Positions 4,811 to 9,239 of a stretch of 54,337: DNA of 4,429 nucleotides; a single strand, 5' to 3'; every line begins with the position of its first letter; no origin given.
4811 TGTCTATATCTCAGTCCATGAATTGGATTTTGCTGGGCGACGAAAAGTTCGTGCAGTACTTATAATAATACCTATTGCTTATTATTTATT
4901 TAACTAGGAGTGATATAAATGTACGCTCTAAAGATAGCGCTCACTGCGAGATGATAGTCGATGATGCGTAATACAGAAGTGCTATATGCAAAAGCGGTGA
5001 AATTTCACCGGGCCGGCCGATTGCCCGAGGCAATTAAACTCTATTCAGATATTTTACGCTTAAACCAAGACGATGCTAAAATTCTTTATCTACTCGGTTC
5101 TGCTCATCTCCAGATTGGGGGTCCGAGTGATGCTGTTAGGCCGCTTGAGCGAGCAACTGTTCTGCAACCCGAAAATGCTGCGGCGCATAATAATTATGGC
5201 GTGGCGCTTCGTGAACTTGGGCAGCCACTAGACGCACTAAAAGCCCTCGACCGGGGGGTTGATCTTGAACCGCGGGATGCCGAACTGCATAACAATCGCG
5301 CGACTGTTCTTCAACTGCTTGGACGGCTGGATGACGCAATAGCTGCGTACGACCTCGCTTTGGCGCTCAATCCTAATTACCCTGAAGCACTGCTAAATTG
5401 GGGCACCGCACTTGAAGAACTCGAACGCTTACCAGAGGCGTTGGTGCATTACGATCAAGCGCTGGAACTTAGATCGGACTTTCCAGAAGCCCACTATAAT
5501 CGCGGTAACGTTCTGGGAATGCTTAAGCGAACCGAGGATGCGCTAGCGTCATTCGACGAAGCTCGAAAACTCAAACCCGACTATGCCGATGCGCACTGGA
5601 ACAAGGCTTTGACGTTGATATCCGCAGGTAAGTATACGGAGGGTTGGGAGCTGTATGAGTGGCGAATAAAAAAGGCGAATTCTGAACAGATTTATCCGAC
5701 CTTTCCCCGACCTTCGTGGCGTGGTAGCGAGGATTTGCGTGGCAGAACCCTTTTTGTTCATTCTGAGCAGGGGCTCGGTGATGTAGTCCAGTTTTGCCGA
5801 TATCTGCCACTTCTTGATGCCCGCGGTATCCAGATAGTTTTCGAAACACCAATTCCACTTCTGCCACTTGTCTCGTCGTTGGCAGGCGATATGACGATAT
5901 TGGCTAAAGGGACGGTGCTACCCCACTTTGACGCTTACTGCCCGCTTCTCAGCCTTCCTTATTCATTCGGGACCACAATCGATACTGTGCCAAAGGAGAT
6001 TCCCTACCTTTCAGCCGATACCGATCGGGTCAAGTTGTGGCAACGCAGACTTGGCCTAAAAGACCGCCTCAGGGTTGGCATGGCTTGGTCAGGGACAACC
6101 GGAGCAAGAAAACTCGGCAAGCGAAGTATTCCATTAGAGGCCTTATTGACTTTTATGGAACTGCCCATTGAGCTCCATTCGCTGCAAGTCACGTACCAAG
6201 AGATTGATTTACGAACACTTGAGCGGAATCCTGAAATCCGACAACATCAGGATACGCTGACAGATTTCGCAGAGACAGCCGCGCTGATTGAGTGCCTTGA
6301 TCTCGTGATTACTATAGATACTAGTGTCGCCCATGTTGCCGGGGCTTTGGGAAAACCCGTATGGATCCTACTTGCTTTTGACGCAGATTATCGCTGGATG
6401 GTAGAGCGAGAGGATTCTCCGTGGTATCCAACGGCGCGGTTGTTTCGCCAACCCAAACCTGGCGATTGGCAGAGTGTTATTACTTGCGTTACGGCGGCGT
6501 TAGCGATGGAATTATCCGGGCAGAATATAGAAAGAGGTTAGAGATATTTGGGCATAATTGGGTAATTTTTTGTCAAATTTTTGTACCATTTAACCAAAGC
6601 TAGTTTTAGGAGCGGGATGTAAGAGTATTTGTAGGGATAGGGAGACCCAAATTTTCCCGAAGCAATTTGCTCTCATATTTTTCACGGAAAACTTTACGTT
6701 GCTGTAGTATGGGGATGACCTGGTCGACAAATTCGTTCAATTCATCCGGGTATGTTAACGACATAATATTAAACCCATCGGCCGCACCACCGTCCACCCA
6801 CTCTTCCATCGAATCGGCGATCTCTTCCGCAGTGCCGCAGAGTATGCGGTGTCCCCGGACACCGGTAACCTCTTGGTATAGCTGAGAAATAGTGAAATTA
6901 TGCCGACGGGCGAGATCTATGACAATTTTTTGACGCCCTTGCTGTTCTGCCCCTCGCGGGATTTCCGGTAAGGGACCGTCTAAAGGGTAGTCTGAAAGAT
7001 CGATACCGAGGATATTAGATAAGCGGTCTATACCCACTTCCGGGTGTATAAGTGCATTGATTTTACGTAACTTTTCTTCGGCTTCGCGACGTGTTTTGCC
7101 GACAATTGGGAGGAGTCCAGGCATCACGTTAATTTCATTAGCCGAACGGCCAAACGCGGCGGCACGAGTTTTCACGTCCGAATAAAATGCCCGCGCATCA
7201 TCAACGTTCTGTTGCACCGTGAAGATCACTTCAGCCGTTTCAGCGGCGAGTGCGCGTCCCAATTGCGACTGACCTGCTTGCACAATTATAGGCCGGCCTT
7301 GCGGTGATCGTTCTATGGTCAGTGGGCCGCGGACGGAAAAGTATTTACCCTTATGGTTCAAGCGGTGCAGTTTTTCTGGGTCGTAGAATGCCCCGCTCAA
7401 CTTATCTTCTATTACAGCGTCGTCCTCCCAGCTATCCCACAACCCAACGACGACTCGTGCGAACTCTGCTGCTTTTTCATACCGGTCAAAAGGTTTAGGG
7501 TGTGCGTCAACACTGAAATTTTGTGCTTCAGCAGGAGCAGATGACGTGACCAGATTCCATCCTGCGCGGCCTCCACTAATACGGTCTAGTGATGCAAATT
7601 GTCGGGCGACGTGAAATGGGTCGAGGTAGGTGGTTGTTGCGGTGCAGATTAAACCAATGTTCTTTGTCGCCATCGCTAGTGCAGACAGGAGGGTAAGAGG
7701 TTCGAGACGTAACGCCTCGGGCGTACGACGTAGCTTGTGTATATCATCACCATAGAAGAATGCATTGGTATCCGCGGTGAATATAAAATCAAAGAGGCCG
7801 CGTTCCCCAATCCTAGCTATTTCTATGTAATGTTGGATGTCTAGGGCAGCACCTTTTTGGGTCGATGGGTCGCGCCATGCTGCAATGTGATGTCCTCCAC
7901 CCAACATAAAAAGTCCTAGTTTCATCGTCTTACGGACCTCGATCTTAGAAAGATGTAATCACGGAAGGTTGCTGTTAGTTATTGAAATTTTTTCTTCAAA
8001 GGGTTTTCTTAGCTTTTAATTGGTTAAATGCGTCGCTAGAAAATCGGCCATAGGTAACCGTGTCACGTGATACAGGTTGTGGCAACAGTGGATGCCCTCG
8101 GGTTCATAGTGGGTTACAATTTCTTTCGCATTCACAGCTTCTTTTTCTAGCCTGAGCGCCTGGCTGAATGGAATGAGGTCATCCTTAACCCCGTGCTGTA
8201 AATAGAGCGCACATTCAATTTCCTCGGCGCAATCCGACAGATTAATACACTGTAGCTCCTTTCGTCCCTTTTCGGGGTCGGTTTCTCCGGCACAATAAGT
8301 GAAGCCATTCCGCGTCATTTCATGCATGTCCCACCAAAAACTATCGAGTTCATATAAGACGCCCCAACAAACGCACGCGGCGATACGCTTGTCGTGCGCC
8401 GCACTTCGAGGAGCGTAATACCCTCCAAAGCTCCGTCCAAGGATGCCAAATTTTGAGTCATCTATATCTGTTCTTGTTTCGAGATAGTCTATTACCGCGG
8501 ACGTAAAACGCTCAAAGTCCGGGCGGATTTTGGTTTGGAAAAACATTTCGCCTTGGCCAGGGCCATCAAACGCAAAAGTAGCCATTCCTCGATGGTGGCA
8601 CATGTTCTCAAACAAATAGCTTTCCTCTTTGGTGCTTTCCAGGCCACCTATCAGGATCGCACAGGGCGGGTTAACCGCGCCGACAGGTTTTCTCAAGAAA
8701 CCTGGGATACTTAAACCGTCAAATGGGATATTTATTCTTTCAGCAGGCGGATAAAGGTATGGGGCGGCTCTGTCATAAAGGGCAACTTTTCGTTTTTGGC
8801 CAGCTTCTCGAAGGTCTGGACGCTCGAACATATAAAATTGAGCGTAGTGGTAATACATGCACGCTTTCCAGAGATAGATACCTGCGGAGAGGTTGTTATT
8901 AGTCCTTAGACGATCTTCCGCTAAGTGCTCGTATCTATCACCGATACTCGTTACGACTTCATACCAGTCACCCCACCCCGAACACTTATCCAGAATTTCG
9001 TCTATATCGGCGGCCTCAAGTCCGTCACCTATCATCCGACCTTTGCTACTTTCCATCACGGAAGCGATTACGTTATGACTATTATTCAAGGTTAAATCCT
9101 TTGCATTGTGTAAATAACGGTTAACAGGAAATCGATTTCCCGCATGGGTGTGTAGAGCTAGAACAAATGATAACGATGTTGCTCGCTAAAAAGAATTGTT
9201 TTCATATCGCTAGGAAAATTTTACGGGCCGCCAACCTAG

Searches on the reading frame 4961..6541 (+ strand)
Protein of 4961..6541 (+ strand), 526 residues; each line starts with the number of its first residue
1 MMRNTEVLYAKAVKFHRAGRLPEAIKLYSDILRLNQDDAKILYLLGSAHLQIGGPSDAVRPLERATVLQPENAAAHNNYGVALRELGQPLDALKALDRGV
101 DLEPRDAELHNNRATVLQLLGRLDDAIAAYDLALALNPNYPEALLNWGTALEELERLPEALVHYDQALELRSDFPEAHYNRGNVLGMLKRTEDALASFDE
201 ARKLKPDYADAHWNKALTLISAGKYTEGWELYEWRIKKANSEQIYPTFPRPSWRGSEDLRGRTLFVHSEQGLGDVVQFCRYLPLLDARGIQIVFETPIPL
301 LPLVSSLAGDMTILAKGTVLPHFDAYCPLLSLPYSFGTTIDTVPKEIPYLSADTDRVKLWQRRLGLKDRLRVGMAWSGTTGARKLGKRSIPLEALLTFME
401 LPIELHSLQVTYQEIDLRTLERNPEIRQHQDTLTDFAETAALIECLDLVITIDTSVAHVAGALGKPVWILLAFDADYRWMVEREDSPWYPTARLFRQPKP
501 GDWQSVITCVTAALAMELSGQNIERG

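Call 8: search_protein_families(library=pfam, proteins=[window:4961-6541:+])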
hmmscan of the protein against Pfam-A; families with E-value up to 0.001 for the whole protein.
window:4961-6541:+ (526 aa): 18 families
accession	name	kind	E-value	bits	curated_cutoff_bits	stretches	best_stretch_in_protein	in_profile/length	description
PF13414.12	TPR_11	-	4.5e-39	132.3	26.8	4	153-186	6-39/42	TPR repeat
PF00515.34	TPR_1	-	2.4e-35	119.4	27.8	3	107-140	1-34/34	Tetratricopeptide repeat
PF07719.23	TPR_2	-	8.2e-32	107.1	27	3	107-140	1-34/34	Tetratricopeptide repeat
PF13431.12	TPR_17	-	7.6e-29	98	24.4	3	163-195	1-33/34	Tetratricopeptide repeat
PF13432.12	TPR_16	-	2.2e-27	95.6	32.7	4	82-141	6-65/65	Tetratricopeptide repeat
PF13428.12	TPR_14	-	5.9e-20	70.2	23.5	1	112-148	6-42/44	Tetratricopeptide repeat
PF13424.12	TPR_12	-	5.1e-19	68.7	30.1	2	107-171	3-75/77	Tetratricopeptide repeat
PF14559.12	TPR_19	-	6.4e-18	65.3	25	1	121-178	5-62/68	Tetratricopeptide repeat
PF13181.12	TPR_8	-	4.9e-15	54.8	25.7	0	107-140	1-34/34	Tetratricopeptide repeat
PF13371.12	TPR_9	-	5.4e-09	36.4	35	1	90-143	12-65/73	Tetratricopeptide repeat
PF23914.1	TPR_CcmH_CycH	-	6.9e-09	36.2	42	1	34-137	45-151/158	Cytochrome c-type biogenesis protein H TPR domain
PF12895.13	ANAPC3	-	6.3e-08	33.2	27.2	0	20-98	4-81/82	Anaphase-promoting complex, cyclosome, subunit 3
PF13176.12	TPR_7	-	3e-06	27.3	27.9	0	116-138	8-30/36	Tetratricopeptide repeat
PF01075.23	Glyco_transf_9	-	3.5e-06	26.9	22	1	434-467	172-205/247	Glycosyltransferase family 9 (heptosyltransferase)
PF13174.12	TPR_6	-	6.7e-06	26.9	26.3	0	142-169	1-28/33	Tetratricopeptide repeat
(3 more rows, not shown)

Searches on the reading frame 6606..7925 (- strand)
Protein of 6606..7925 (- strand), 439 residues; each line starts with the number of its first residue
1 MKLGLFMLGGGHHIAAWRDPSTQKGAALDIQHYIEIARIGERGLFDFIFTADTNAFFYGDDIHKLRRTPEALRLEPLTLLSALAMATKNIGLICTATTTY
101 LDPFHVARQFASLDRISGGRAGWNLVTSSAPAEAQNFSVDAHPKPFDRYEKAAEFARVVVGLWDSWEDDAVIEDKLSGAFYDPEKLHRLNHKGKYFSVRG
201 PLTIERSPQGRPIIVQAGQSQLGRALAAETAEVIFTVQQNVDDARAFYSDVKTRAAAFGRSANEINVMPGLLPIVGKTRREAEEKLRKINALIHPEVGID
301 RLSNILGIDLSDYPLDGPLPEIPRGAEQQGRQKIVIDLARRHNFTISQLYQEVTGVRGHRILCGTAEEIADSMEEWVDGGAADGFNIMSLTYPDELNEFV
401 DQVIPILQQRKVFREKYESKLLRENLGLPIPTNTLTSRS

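Call 8: search_protein_families(library=pfam, proteins=[window:6606-7925:-])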
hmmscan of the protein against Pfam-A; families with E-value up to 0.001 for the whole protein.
window:6606-7925:- (439 aa): 1 family
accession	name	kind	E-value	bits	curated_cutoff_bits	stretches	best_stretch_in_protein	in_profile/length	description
PF00296.26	Bac_luciferase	-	1.3e-47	163.1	27.9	1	23-381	14-312/314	Luciferase-like monooxygenase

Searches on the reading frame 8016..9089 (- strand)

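Call 8: search_protein_families(library=pfam, proteins=[window:8016-9089:-])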
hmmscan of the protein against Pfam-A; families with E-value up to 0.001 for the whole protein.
window:8016-9089:- (357 aa): 3 families
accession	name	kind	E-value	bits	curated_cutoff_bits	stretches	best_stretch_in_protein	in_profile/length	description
PF06500.17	FrsA-like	-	7.4e-12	45.2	22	1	30-244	83-298/414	Esterase FrsA-like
PF00326.27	Peptidase_S9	-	1.2e-07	31.9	22.6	1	198-320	50-172/213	Prolyl oligopeptidase family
PF01738.24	DLH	-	0.00027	21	21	0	192-320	81-171/217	Dienelactone hydrolase family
